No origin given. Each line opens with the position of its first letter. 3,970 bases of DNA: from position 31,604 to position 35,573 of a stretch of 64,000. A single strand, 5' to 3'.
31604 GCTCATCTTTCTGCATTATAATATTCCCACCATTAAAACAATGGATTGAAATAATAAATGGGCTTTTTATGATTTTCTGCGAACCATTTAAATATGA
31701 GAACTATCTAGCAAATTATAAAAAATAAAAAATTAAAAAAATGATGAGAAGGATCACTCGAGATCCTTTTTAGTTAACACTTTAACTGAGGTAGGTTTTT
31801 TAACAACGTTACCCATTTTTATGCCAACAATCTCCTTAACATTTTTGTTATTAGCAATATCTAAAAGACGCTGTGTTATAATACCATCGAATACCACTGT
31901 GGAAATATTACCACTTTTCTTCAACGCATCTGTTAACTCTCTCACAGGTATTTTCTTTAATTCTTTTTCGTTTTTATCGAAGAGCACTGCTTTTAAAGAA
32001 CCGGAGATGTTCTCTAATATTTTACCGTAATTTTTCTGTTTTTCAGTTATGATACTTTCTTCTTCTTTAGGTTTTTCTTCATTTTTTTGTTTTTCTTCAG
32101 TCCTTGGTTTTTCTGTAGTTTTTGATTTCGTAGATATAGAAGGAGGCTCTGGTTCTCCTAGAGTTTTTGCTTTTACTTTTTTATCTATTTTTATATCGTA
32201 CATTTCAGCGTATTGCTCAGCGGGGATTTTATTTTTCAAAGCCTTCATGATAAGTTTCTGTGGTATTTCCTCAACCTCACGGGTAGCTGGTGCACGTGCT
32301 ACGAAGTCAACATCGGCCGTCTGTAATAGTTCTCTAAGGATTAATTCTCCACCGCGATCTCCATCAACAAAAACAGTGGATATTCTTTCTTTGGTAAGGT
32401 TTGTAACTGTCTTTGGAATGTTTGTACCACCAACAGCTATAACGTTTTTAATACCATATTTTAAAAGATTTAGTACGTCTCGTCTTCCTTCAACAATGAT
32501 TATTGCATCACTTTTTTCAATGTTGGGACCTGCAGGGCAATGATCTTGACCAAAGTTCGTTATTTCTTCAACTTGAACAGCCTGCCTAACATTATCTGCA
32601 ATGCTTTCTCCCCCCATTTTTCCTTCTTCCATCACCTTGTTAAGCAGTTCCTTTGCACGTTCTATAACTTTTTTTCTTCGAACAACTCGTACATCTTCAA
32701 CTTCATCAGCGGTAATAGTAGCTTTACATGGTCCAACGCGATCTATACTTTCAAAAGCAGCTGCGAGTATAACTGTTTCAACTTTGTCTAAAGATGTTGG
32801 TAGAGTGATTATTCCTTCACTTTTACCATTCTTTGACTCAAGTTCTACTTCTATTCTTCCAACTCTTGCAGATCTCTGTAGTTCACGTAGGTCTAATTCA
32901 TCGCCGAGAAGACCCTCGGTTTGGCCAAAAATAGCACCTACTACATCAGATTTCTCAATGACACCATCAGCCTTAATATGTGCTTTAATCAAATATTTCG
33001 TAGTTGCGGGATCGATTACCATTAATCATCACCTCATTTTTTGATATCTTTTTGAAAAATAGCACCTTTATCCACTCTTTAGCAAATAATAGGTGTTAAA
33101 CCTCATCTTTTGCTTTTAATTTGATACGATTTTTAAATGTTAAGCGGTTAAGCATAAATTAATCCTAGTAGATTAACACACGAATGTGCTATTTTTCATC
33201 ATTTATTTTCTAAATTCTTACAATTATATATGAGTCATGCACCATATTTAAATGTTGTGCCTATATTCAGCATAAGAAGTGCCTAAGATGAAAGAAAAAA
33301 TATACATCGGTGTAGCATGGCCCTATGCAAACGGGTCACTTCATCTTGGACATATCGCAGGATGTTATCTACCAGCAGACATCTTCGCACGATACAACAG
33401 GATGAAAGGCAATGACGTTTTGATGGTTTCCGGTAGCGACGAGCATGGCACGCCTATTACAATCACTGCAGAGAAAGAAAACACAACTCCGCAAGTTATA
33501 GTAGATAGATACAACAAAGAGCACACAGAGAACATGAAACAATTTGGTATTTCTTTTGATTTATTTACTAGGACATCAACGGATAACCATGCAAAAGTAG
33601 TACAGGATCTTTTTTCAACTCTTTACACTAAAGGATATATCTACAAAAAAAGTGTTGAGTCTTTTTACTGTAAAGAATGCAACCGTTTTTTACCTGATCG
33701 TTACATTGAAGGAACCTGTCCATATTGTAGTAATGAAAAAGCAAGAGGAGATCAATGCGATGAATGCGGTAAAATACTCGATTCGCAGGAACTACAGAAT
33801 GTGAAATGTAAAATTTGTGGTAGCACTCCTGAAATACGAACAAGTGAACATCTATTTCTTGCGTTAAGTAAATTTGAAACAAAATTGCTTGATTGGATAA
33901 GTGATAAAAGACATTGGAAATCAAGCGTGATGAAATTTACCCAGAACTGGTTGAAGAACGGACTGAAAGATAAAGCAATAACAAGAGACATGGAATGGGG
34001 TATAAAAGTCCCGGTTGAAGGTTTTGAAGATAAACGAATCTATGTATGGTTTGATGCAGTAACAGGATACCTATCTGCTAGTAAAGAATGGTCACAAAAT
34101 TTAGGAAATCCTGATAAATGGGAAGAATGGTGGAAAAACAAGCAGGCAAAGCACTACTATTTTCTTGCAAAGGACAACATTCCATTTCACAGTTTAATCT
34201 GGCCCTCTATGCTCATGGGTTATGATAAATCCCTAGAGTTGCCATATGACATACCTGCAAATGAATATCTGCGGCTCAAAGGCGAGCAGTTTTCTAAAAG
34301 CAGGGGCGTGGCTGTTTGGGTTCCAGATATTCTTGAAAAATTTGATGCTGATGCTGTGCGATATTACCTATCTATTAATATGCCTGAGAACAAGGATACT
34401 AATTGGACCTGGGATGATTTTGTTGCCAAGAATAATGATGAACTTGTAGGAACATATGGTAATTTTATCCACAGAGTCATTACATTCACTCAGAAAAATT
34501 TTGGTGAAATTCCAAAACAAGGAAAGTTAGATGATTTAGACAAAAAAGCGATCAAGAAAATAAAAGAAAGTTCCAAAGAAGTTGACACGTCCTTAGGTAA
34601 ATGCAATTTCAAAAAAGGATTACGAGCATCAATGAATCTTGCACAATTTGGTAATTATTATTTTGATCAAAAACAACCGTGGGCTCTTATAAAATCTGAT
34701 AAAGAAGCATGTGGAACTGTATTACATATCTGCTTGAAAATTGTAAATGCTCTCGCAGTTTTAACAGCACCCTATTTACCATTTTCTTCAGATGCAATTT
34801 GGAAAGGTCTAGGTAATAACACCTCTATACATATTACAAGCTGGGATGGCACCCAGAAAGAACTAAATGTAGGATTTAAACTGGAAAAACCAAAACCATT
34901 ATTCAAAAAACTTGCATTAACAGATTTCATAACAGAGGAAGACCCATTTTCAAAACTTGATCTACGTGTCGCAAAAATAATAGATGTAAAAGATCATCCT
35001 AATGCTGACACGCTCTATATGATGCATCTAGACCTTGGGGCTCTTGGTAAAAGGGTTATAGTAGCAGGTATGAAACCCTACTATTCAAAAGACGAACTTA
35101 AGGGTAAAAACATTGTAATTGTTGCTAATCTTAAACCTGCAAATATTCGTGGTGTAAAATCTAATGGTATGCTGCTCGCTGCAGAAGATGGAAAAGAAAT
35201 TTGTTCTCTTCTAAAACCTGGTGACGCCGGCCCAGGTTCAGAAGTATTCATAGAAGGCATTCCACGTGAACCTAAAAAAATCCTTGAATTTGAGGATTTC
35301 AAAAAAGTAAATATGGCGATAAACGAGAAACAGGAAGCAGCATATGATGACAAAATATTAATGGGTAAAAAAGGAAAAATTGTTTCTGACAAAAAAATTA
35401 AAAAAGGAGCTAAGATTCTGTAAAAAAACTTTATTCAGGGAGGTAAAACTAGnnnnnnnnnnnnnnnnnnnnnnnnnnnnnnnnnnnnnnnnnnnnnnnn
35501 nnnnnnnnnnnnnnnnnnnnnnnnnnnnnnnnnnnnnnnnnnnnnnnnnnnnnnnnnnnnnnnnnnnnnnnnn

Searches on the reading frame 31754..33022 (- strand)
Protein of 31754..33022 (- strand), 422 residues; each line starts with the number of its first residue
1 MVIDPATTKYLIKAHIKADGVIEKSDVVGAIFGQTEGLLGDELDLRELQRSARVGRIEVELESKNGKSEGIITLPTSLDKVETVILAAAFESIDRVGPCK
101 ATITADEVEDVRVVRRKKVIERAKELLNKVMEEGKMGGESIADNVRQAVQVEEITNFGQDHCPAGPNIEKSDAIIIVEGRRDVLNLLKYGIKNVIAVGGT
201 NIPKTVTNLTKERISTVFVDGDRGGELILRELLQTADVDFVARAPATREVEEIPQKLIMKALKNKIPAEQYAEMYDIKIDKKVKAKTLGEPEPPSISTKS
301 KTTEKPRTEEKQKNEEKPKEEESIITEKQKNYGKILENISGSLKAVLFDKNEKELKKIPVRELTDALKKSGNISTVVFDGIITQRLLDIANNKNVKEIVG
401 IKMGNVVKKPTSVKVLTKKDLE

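Call 56: search_protein_families(library=ncbifam, proteins=[window:31754-33022:-], max_evalue=0.00001)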
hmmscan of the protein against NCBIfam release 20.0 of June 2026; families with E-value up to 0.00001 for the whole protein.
window:31754-33022:- (422 aa): 2 families
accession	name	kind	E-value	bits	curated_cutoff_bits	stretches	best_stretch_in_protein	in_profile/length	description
NF003108.1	PRK04031.1-1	equivalog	1.8e-160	534.7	300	1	9-417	1-419/419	DNA primase DnaG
TIGR01391.1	dnaG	equivalog_domain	7.3e-08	31.7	283.6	1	166-228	251-315/414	DNA primase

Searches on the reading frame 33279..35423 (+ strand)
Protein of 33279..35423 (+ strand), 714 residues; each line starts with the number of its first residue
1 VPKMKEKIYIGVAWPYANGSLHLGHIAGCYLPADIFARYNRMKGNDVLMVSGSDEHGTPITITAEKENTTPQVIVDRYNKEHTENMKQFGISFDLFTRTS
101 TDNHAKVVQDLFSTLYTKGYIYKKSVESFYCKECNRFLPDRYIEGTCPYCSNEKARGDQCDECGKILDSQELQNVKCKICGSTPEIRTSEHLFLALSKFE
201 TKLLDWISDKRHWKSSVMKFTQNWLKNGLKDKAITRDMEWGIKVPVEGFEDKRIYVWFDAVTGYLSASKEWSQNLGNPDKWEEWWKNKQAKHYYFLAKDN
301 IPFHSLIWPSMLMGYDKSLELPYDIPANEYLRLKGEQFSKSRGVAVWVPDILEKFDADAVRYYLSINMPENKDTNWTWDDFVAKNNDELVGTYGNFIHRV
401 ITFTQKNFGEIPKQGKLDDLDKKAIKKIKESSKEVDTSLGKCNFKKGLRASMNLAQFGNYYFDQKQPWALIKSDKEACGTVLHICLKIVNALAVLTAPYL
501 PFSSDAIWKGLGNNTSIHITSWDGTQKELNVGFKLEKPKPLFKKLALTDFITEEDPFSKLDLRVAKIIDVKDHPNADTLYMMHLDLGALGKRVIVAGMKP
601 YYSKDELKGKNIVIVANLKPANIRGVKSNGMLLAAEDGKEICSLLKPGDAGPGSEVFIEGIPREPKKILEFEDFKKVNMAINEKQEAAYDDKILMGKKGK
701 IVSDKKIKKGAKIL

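Call 43: list_cluster_members(proteins=[window:33279-35423:+, window:38472-41555:-, window:35453-36343:+, window:37945-38466:-])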
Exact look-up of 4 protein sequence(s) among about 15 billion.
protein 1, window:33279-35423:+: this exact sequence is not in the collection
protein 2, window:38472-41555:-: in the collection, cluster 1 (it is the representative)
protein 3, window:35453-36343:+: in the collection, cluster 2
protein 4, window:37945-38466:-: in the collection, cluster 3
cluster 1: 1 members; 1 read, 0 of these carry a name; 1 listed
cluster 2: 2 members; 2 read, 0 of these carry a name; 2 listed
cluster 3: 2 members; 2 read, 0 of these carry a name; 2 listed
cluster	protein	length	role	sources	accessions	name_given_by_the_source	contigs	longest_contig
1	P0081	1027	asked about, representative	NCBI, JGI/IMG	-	-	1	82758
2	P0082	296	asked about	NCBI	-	-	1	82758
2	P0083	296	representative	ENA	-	-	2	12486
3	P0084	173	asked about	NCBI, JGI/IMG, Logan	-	-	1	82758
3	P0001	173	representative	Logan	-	-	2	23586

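Call 56: search_protein_families(library=ncbifam, proteins=[window:33279-35423:+], max_evalue=0.00001)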
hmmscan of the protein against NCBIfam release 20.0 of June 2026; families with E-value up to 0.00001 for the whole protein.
window:33279-35423:+ (714 aa): 27 families (the best 25 are shown)
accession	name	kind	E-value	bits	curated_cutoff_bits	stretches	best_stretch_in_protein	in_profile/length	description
NF001100.0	PRK00133.1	equivalog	1.6e-225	750.7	587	2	3-545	2-531/676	methionine--tRNA ligase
TIGR00398.1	metG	equivalog_domain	7.9e-173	576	336.35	1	8-545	1-529/530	methionine--tRNA ligase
NF008900.0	PRK12267.1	equivalog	9.5e-128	427.4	598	2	4-547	2-512/648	methionine--tRNA ligase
NF008859.0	PRK11893.2-1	equivalog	3.3e-70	237.4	553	1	8-385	4-377/498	methionine--tRNA ligase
NF008860.0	PRK11893.2-2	equivalog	5.6e-53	180.8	761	2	8-267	3-260/583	methionine--tRNA ligase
NF008863.0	PRK11893.2-5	equivalog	2.5e-40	138.6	551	2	13-248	12-247/531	methionine--tRNA ligase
NF008957.0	PRK12300.1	subfamily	1.1e-36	126.2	677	2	4-66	30-91/946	leucine--tRNA ligase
TIGR00392.1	ileS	equivalog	5.9e-34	117.4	621.4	2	334-529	608-810/861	isoleucine--tRNA ligase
NF009687.0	PRK13208.1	equivalog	9.5e-34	116.7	738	2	12-135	44-181/801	valine--tRNA ligase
TIGR00396.1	leuS_bact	equivalog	2.8e-32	111.7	548.4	2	4-150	27-177/843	leucine--tRNA ligase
TIGR00395.1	leuS_arch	equivalog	1.7e-29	102.4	648.5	2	321-528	604-793/938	leucine--tRNA ligase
TIGR00422.1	valS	equivalog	8e-29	100.2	612.1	2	176-528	343-717/863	valine--tRNA ligase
TIGR00399.1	metG_C_term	equivalog_domain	9.2e-28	96.8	116.65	1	554-655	36-137/139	methionine--tRNA ligase subunit beta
NF004349.1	PRK05729.1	equivalog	3.4e-24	85.1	704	2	170-529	331-702/860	valine--tRNA ligase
NF007492.0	PRK10089.1-1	equivalog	1e-22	80.1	150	1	555-647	7-99/110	tRNA-binding protein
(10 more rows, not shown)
